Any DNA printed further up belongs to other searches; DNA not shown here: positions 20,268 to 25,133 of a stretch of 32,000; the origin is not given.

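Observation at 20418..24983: Sec-signal-bearing Rhs/YD-repeat polymorphic toxin in an intracellular-lineage genome with no secretion-system partner nearby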

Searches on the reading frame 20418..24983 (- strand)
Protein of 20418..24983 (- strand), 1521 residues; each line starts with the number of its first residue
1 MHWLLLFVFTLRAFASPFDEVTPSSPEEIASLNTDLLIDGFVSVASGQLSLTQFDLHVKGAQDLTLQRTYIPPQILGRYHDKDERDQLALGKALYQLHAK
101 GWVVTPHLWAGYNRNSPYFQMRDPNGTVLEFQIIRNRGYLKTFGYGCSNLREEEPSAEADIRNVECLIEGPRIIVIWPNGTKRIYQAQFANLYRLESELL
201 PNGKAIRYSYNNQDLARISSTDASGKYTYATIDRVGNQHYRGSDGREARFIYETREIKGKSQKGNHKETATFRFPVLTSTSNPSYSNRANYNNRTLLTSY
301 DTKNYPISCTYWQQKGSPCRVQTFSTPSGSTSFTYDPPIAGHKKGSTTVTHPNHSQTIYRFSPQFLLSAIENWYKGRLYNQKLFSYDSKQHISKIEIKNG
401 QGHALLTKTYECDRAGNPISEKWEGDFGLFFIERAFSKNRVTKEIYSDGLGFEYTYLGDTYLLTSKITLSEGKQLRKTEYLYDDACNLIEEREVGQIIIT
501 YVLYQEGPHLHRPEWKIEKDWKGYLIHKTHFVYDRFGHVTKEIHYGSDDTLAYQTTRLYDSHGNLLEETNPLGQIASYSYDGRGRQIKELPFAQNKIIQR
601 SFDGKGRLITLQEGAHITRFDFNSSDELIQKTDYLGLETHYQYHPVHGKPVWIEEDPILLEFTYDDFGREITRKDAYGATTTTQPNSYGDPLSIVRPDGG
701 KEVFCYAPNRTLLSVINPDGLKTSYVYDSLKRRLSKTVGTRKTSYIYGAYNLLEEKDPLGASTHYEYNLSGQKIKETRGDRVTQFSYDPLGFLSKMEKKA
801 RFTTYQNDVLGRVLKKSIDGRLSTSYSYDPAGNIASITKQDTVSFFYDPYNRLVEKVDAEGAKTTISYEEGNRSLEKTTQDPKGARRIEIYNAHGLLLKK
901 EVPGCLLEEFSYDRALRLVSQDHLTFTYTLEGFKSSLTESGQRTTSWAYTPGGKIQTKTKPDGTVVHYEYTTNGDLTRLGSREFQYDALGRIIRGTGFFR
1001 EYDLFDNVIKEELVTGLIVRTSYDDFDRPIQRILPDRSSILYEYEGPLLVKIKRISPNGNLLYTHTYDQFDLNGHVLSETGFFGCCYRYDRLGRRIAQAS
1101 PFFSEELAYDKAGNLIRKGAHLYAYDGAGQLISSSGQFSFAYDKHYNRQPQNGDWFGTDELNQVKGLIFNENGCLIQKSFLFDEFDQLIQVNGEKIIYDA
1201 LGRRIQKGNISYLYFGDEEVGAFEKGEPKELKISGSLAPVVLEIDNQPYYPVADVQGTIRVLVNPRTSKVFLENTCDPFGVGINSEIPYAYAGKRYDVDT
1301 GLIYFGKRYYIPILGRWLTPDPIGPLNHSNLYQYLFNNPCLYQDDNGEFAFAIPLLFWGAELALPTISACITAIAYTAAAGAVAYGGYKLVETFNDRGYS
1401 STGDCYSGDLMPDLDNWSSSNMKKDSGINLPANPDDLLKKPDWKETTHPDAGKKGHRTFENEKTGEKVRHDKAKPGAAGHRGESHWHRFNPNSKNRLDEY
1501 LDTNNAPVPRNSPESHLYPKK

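Call 5: search_protein_families(library=pfam, proteins=[window:20418-24983:-], max_evalue=0.1)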
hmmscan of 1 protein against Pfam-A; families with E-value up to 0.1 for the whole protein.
window:20418-24983:- (1521 aa): 2 families
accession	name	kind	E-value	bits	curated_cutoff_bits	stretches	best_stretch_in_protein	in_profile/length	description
PF05593.20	RHS_repeat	-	8.4e-49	163.5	22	5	559-588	1-30/38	RHS Repeat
PF20148.4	DUF6531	-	0.0087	16.8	24.1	0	42-70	4-32/74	Domain of unknown function (DUF6531)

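Call 6: search_protein_families(library=ncbifam, proteins=[window:20418-24983:-], max_evalue=0.1)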
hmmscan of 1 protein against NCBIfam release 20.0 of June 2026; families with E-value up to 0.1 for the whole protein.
window:20418-24983:- (1521 aa): 3 families
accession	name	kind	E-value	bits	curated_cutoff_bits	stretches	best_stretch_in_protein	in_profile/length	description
TIGR01643.1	YD_repeat_2x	repeat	8.8e-37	124.2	15.8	2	559-585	1-27/42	YD repeat-containing protein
NF041261.1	RHS_core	equivalog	1.4e-26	92.6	2000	4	775-1071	421-711/1261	RHS element core protein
TIGR03696.1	Rhs_assc_core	domain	9.7e-18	64.5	32.5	1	1278-1347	3-75/76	RHS repeat-associated core domain-containing protein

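Call 9: find_encoding_contigs(protein=window:20418-24983:-, flank=10000, max_places=6)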
Protein window:20418-24983:- (1521 aa): no gene with exactly this product is on record in the collection.

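Call 11: find_homologous_proteins(query=window:20418-24983:-, max_evalue=1e-10)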
Query window:20418-24983:- (1521 aa): 494 proteins with E <= 1e-10 among 8000 candidates; the best 120 are listed.
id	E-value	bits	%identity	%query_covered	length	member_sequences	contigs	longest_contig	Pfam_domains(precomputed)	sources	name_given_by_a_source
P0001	0.0e+0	3583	100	100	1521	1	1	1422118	PF05593.20,PF25023.2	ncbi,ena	-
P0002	0.0e+0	2973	82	100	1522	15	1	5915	PF05593.20,PF25023.2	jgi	jgi:RHS repeat-associated protein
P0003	0.0e+0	2626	74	100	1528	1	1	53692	PF05593.20,PF25023.2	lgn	-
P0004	0.0e+0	2548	77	92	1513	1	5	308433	PF05593.20,PF25023.2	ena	-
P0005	0.0e+0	2536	72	99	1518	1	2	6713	PF05593.20,PF25023.2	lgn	-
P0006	0.0e+0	2376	67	100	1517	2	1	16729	PF05593.20,PF25023.2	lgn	-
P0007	0.0e+0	2372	71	93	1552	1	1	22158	PF05593.20,PF25023.2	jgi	-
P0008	0.0e+0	2336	66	100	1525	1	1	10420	PF05593.20,PF25023.2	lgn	-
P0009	0.0e+0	2128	62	98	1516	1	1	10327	PF05593.20,PF25023.2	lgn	-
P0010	0.0e+0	1996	58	100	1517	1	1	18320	PF05593.20,PF25023.2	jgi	jgi:RHS repeat-associated protein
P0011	0.0e+0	1984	57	100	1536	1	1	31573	PF05593.20,PF25023.2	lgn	-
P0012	0.0e+0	1981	63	89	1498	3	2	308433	PF05593.20,PF25023.2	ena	-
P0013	0.0e+0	1975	62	92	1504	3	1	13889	PF05593.20,PF25023.2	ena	-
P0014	0.0e+0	1932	57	100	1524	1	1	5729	PF05593.20,PF25023.2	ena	-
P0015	0.0e+0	1922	57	100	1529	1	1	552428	PF05593.20,PF25023.2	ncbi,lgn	-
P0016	0.0e+0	1909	56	100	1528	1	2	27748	PF05593.20,PF25023.2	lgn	-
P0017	0.0e+0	1903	56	98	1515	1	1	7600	PF05593.20,PF25023.2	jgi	jgi:RHS repeat-associated protein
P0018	0.0e+0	1891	57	98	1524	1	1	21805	PF05593.20,PF25023.2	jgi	jgi:RHS repeat-associated protein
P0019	0.0e+0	1889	59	91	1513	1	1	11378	PF05593.20,PF25023.2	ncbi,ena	-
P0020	0.0e+0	1887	58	91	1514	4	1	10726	PF05593.20,PF25023.2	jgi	jgi:RHS repeat-associated protein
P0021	0.0e+0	1873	59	92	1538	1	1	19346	PF05593.20,PF25023.2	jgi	jgi:RHS repeat-associated protein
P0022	0.0e+0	1870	58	92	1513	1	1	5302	PF05593.20,PF25023.2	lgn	-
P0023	0.0e+0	1867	58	91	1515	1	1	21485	PF05593.20,PF25023.2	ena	-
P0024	0.0e+0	1864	58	91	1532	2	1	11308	PF05593.20,PF25023.2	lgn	-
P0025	0.0e+0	1859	59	91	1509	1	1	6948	PF05593.20,PF25023.2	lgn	-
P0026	0.0e+0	1858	58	91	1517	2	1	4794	PF05593.20,PF25023.2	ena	-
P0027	0.0e+0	1854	58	91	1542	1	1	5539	PF05593.20,PF25023.2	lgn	-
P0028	0.0e+0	1846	55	100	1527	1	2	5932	PF05593.20,PF25023.2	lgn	-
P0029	0.0e+0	1838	55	100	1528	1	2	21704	PF05593.20,PF25023.2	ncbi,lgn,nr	ncbi:MAG: RHS repeat-associated core domain-containing protein [Verrucomicrobia bacterium]|nr:RHS re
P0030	0.0e+0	1830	54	100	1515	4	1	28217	PF05593.20,PF25023.2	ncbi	ncbi:MAG: RHS repeat domain-containing protein [Candidatus Rhabdochlamydia sp.]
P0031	0.0e+0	1805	57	91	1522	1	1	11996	PF05593.20,PF25023.2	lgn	-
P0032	0.0e+0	1797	55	98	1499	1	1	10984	PF05593.20,PF25023.2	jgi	jgi:RHS repeat-associated protein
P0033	0.0e+0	1787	54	100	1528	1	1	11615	PF05593.20,PF25023.2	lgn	-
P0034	0.0e+0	1767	56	93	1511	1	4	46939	PF05593.20,PF25023.2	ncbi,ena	-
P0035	0.0e+0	1753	55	91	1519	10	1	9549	PF05593.20,PF25023.2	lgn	-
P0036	0.0e+0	1747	51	100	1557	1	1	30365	PF05593.20,PF25023.2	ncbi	-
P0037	0.0e+0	1738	55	92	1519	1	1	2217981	PF05593.20,PF25023.2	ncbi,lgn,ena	-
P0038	0.0e+0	1732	56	91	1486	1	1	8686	PF05593.20,PF25023.2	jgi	-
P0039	0.0e+0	1725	55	91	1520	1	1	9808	PF05593.20,PF25023.2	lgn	-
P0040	0.0e+0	1723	55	92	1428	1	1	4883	PF05593.20,PF25023.2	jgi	jgi:RHS repeat-associated protein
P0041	0.0e+0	1720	55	92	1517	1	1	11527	PF05593.20,PF25023.2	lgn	-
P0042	0.0e+0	1714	55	91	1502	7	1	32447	PF05593.20,PF25023.2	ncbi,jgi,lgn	-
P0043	0.0e+0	1710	55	91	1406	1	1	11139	PF05593.20,PF25023.2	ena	-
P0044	0.0e+0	1694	54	91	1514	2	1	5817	PF05593.20,PF25023.2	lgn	-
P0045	0.0e+0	1690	55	90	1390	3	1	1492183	PF05593.20,PF25023.2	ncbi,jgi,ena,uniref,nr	ncbi:RHS repeat domain-containing protein [Candidatus Rhabdochlamydia porcellionis]|jgi:RHS repeat-a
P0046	0.0e+0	1688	54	91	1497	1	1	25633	PF05593.20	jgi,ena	-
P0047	0.0e+0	1688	80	60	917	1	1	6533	PF05593.20,PF25023.2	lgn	-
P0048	0.0e+0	1683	54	91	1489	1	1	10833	PF05593.20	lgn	-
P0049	0.0e+0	1680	54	92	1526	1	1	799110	PF05593.20,PF25023.2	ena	-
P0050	0.0e+0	1673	52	98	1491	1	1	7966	PF05593.20,PF25023.2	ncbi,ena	-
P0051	0.0e+0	1668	53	92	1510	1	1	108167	PF05593.20,PF25023.2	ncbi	-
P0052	0.0e+0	1661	54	90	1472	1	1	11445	PF05593.20,PF25023.2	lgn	-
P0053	0.0e+0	1648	53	93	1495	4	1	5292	PF05593.20,PF25023.2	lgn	-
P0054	0.0e+0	1644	52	96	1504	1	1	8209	PF05593.20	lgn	-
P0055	0.0e+0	1639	54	91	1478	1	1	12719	PF05593.20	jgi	jgi:RHS repeat-associated core domain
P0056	0.0e+0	1619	53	91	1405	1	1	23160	PF05593.20,PF25023.2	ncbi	ncbi:MAG: RHS repeat-associated core domain-containing protein [Chlamydiota bacterium]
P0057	0.0e+0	1607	52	91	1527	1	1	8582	PF05593.20,PF25023.2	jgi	-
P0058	0.0e+0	1606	50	98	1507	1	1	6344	PF05593.20,PF25023.2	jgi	jgi:RHS repeat-associated protein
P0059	0.0e+0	1594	52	92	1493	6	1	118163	PF05593.20,PF25023.2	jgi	jgi:RHS repeat-associated protein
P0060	0.0e+0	1585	50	98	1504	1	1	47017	PF05593.20,PF25023.2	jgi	jgi:RHS repeat-associated protein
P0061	0.0e+0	1571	52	91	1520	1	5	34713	PF05593.20,PF25023.2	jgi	jgi:RHS repeat-associated protein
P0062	0.0e+0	1570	49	99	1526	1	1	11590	PF05593.20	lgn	-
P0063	0.0e+0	1558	51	91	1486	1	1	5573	PF05593.20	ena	-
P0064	0.0e+0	1552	50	91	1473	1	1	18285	PF05593.20,PF25023.2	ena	-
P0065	0.0e+0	1551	51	91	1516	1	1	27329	PF05593.20,PF25023.2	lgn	-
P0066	0.0e+0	1551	45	91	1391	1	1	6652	PF05593.20,PF25023.2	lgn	-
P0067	0.0e+0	1547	50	93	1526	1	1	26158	PF05593.20,PF25023.2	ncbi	-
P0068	0.0e+0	1542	48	99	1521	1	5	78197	PF05593.20,PF25023.2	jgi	jgi:RHS repeat-associated protein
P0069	0.0e+0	1534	50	88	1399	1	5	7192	PF05593.20,PF25023.2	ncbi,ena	-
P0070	0.0e+0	1513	48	98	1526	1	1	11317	PF05593.20,PF25023.2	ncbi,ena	-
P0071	0.0e+0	1506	49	95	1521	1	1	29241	PF05593.20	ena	-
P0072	0.0e+0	1494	52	88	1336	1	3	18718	PF05593.20,PF25023.2,PF20148.5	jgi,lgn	jgi:RHS repeat-associated protein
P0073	0.0e+0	1486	53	83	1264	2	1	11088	PF05593.20,PF25023.2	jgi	-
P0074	0.0e+0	1472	46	98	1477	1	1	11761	PF05593.20,PF25023.2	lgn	-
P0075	0.0e+0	1464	49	90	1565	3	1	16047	PF05593.20,PF25023.2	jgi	jgi:RHS repeat-associated protein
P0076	0.0e+0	1406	48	92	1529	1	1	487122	PF05593.20,PF25023.2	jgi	jgi:RHS repeat-associated protein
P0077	0.0e+0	1404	53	77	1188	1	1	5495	PF05593.20,PF25023.2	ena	-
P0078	0.0e+0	1380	67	58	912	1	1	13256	PF05593.20,PF25023.2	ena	-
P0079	0.0e+0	1326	49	81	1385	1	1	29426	PF05593.20,PF25023.2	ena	-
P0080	0.0e+0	1195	64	55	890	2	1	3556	PF05593.20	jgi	jgi:YD repeat-containing protein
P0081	0.0e+0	1129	56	62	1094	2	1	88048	PF05593.20,PF25023.2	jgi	jgi:YD repeat-containing protein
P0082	0.0e+0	1125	57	56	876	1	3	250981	PF05593.20,PF25023.2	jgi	jgi:YD repeat-containing protein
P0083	0.0e+0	1102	51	67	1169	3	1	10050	PF05593.20,PF25023.2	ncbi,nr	ncbi:MAG TPA: hypothetical protein DCE71_00855, partial [Parachlamydiales bacterium]|nr:hypothetical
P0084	0.0e+0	1099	48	71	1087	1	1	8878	PF05593.20,PF25023.2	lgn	-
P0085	0.0e+0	1062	53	62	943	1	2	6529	PF05593.20,PF25023.2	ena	-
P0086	0.0e+0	1051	57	56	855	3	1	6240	PF05593.20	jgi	jgi:YD repeat-containing protein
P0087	5.1e-252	858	42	32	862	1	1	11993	PF05593.20,PF25023.2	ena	-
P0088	5.4e-204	699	34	89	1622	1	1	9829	PF05593.20,PF25023.2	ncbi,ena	-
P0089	2.6e-202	693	34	99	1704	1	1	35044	PF05593.20,PF25023.2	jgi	-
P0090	7.7e-183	628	33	91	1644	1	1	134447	PF05593.20,PF25023.2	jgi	jgi:RHS repeat-associated protein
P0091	3.9e-170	586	32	87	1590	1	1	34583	PF05593.20,PF25023.2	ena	-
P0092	3.2e-153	530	31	91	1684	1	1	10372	PF05593.20,PF25023.2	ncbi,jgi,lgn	-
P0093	4.1e-150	520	31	91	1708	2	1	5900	PF05593.20,PF25023.2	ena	-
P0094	1.1e-79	287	25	68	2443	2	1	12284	PF05593.20,PF25275.2,PF25023.2,PF20148.5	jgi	-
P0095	2.0e-76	276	30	56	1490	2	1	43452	PF05593.20,PF25023.2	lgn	-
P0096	1.3e-74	270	25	50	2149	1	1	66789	PF15283.13,PF05593.20,PF25023.2,PF20148.5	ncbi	-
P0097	1.0e-68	250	27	87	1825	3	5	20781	PF05593.20,PF25023.2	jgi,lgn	jgi:RHS repeat-associated protein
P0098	1.3e-60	223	28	68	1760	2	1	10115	PF05593.20,PF25023.2,PF20148.5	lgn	-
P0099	1.7e-57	213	25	68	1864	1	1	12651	PF05593.20,PF25023.2,PF00041.28,PF20148.5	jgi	jgi:RHS repeat-associated protein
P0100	1.7e-55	206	26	54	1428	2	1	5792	PF05593.20,PF13927.13,PF25023.2,PF19081.7,PF20148.5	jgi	jgi:RHS repeat-associated protein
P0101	4.2e-53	199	24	64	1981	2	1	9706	PF05593.20,PF25023.2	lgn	-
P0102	2.8e-52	196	24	77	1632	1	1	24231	PF05593.20,PF25023.2,PF20148.5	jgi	jgi:RHS repeat-associated protein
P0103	2.8e-51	192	27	65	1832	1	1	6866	PF05593.20,PF25023.2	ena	-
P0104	3.4e-51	192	27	62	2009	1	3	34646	PF05593.20,PF25023.2,PF20148.5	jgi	-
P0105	1.2e-50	190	24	87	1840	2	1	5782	PF05095.18,PF05593.20,PF25023.2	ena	-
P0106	1.3e-50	190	26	52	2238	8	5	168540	PF05593.20,PF25023.2,PF20148.5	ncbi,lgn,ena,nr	ncbi:MAG TPA: DUF6531 domain-containing protein [Anaerolineales bacterium]|nr:DUF6531 domain-contain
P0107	3.8e-50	189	27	56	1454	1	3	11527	PF02369.23,PF05593.20,PF25023.2,PF18565.8,PF26198.1,PF20148.5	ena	-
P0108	7.1e-50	188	27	59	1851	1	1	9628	PF05095.18,PF05593.20,PF25023.2,PF20148.5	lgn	-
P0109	8.5e-50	188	23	59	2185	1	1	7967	PF05593.20,PF03160.21,PF25023.2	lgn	-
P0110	3.2e-46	176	23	79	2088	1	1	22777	PF15607.12,PF05593.20,PF25023.2,PF20148.5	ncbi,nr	ncbi:MAG: hypothetical protein JW953_00190 [Anaerolineae bacterium]|nr:hypothetical protein [Anaerol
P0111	8.2e-46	174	26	54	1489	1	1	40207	PF05593.20,PF25023.2,PF20148.5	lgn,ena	-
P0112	1.9e-44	170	24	56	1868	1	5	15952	PF13229.13,PF05593.20,PF25023.2,PF20148.5,PF05048.20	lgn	-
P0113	9.6e-44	167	23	68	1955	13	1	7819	PF23389.2,PF26182.1,PF05593.20,PF21461.4,PF25354.2,PF22359.3,PF25023.2,PF02368.25,PF26918.1,PF20148.5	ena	-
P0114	2.2e-42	163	24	62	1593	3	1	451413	PF05593.20,PF25023.2,PF20148.5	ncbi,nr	ncbi:RHS repeat-associated core domain-containing protein [Spirosoma arboris]|nr:RHS repeat-associat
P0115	2.3e-42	163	25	62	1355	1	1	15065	PF05593.20,PF25023.2,PF20148.5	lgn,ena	-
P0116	6.4e-42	161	22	77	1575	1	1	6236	PF05593.20,PF25023.2,PF23414.2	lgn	-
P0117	1.1e-41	161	23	55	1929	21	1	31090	PF26182.1,PF05593.20,PF25354.2,PF25023.2,PF02368.25,PF26918.1,PF20148.5,PF23414.2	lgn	-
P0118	1.6e-41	160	23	59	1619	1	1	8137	PF05593.20,PF25023.2,PF20148.5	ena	-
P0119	2.3e-41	160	26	40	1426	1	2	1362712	PF05593.20,PF25023.2,PF15633.12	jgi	jgi:RHS repeat-associated protein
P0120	9.7e-41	158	26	53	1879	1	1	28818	PF05593.20,PF25023.2,PF20148.5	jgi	jgi:RHS repeat-associated protein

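Call 12: find_encoding_contigs(protein=P0001, flank=10000, max_places=4)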
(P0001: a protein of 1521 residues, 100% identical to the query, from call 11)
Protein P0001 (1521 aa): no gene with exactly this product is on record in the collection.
